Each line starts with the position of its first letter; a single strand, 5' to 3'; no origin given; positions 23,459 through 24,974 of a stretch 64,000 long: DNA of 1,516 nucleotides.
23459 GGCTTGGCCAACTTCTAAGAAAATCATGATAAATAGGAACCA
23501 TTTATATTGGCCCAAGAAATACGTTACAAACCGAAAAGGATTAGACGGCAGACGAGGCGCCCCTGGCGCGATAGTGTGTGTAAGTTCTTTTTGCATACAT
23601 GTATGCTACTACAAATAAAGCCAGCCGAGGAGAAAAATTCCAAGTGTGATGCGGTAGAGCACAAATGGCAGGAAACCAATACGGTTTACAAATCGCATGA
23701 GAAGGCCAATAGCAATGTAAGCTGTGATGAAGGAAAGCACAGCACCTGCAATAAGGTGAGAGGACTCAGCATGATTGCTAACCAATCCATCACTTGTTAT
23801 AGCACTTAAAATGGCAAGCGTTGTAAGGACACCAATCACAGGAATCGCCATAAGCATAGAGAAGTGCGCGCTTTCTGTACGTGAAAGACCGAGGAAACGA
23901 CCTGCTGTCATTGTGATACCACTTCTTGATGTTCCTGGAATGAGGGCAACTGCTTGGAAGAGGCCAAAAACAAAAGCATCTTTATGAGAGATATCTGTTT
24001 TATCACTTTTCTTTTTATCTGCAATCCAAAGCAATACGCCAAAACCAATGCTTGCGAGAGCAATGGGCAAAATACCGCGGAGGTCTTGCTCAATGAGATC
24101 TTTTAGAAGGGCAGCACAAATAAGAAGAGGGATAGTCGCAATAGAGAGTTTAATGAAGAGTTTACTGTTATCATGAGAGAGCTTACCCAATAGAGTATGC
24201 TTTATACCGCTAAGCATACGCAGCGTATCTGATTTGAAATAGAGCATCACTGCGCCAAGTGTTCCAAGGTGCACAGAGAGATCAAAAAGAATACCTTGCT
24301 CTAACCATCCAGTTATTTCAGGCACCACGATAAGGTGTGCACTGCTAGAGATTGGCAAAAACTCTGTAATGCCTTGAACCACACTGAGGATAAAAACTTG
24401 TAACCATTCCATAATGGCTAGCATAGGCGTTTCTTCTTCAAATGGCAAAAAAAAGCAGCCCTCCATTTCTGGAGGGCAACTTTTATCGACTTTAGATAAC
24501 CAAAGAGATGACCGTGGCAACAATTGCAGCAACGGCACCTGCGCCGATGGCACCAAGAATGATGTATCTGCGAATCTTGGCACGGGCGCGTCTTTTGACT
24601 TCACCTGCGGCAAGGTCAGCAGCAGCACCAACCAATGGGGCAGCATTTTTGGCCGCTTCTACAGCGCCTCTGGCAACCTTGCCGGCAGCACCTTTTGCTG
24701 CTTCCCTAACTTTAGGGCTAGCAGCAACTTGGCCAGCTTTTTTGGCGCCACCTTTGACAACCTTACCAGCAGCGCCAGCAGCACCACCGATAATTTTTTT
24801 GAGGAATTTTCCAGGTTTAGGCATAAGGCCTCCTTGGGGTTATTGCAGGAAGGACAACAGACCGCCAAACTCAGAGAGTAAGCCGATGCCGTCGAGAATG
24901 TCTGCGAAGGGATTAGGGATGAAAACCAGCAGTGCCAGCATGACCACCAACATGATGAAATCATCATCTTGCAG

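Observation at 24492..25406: Terminator-bounded two-gene cassette: an acidic and a very basic Ala/Gly/Lys-repeat protein, both C-terminally anchored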

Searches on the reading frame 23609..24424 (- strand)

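Call 58: search_protein_families(library=pfam, proteins=[window:23609-24424:-], max_evalue=0.001)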
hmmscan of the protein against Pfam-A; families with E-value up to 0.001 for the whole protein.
window:23609-24424:- (271 aa): 1 family
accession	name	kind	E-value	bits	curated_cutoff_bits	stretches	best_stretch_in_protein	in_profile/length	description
PF02673.24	BacA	-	1.8e-72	244.5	33.4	1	11-264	2-257/257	Bacitracin resistance protein BacA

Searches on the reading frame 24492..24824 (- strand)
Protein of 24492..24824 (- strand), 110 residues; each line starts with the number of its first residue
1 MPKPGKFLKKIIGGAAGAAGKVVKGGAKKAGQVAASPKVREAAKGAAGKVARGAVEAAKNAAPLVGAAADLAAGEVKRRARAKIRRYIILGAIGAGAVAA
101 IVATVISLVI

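Call 3: search_protein_families(library=pfam, proteins=[window:24492-24824:-], max_evalue=10)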
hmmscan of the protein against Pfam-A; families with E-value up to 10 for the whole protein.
window:24492-24824:- (110 aa): 2 families
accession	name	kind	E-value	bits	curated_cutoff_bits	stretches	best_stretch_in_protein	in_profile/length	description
PF14272.11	Gly_rich_SFCGS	-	0.036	14.5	27.3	1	45-100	10-64/114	Glycine-rich SFCGS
PF21865.2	TLN1-like_RS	-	0.086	13.4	27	1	38-81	59-102/165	Talin 1-like, rod segment domain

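Call 4: search_protein_families(library=ncbifam, proteins=[window:24492-24824:-], max_evalue=10)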
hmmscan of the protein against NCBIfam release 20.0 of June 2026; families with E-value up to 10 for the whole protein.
window:24492-24824:- (110 aa): 2 families
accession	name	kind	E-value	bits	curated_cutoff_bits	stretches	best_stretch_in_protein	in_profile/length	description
TIGR03577.1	EF_0830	hypoth_equivalog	0.021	15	141.1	1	45-100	10-64/115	conserved hypothetical protein EF_0830/AHA_3911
NF033486.1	harvest_ssl1498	equivalog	0.1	12.5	45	1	84-106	28-50/53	photosystem II assembly protein Psb34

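Call 8: find_homologous_proteins(query=window:24492-24824:-, max_evalue=0.01)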
Query window:24492-24824:- (110 aa): 1 proteins with E <= 0.01 among 1310 candidates.
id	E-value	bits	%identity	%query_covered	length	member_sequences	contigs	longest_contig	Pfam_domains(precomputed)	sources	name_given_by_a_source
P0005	3.2e-50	187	97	100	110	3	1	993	-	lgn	-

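Call 27: find_homologous_proteins(query=A2, max_evalue=0.01)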
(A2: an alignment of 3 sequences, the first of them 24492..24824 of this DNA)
Query A2 (3 sequences) (110 aa, profile of the alignment): 2 proteins with E <= 0.01 among 8000 candidates.
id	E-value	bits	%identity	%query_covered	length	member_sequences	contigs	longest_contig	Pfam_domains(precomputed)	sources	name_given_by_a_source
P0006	1.7e-38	150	48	85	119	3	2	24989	-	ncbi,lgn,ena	-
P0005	3.4e-37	145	97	100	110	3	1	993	-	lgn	-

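Call 54: search_protein_families(library=padloc, proteins=[window:24492-24824:-], max_evalue=1)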
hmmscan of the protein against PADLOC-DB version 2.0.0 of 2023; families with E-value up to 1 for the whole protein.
window:24492-24824:- (110 aa): 0 families

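Call 55: search_protein_families(library=phrogs, proteins=[window:24492-24824:-], max_evalue=1)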
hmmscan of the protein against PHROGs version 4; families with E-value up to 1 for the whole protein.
window:24492-24824:- (110 aa): 1 family
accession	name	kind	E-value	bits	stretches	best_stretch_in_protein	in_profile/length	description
phrog_16314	-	unknown function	0.09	14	0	85-99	5-19/48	-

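Call 67: predict_structure(alignment_id=A6)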
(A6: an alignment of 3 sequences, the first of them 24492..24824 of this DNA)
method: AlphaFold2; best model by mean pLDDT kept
length: 110 residues; sequences in the alignment: 3
mean_pLDDT: 50.4   pTM: 0.26
mean pLDDT of the five models: 50.4, 50.3, 46.4, 45.5, 40.4
residues with pLDDT >= 90: 0; 70-90: 0; 50-70: 55; < 50: 55
segments of 3 or more residues with pLDDT < 50: 53-55, 61-63, 65-91, 108-110
pLDDT, mean of each block of 10 residues (from residue 1): 56 53 51 49 51 51 47 44 45 54 54
secondary structure, 60 per line:
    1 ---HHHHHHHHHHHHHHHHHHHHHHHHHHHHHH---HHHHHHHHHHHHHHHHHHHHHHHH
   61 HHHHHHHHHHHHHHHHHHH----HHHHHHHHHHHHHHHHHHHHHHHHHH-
elements in order: H4-33 H37-79 H84-109

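Call 72: search_protein_families(library=pfam, alignment_id=A2, max_evalue=10)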
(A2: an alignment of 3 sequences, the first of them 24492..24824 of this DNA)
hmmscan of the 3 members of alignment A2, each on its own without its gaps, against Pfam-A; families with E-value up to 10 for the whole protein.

A. member 1, window:24492-24824:- (110 aa): 2 families
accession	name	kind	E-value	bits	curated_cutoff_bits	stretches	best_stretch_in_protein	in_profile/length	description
PF14272.11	Gly_rich_SFCGS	-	0.036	14.5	27.3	1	45-100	10-64/114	Glycine-rich SFCGS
PF21865.2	TLN1-like_RS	-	0.086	13.4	27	1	38-81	59-102/165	Talin 1-like, rod segment domain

B. families by the number of members that match (of 3 scanned): 6 families
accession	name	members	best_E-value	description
PF02009.21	RIFIN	1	0.0098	Rifin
PF14272.11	Gly_rich_SFCGS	1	0.036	Glycine-rich SFCGS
PF21865.2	TLN1-like_RS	1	0.086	Talin 1-like, rod segment domain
PF02102.21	Peptidase_M35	1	0.39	Deuterolysin metalloprotease (M35) family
PF06897.17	DUF1269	1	1.8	Protein of unknown function (DUF1269)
PF10439.15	Bacteriocin_IIc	1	6.1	Bacteriocin class II with double-glycine leader peptide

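Call 73: search_solved_structures(query=A2, max_evalue=10)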
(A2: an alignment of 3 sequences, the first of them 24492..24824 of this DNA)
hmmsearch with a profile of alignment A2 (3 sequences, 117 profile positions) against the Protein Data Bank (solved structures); distinct sequences matched with E-value up to 10: 7.
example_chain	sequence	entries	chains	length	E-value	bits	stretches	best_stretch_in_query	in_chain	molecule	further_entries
3hd7_A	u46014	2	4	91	0.45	14.3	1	78-109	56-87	Vesicle-associated membrane protein 2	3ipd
9jm8_A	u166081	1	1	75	0.56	14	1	24-85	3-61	LRD-7A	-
9s82_A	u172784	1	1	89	0.75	13.6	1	43-92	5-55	JUBO2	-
2kog_A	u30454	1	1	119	0.82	13.5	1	78-109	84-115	Vesicle-associated membrane protein 2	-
7xgf_A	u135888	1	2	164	6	10.7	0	46-99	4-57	BCL-xL and MCL-1 dual inhibitor 2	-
7xge_A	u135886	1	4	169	7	10.5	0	46-99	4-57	BCL-xL and MCL-1 dual binder 2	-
7xgg_A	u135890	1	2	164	7.9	10.3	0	46-99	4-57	BCL-xL and MCL-1 dual inhibitor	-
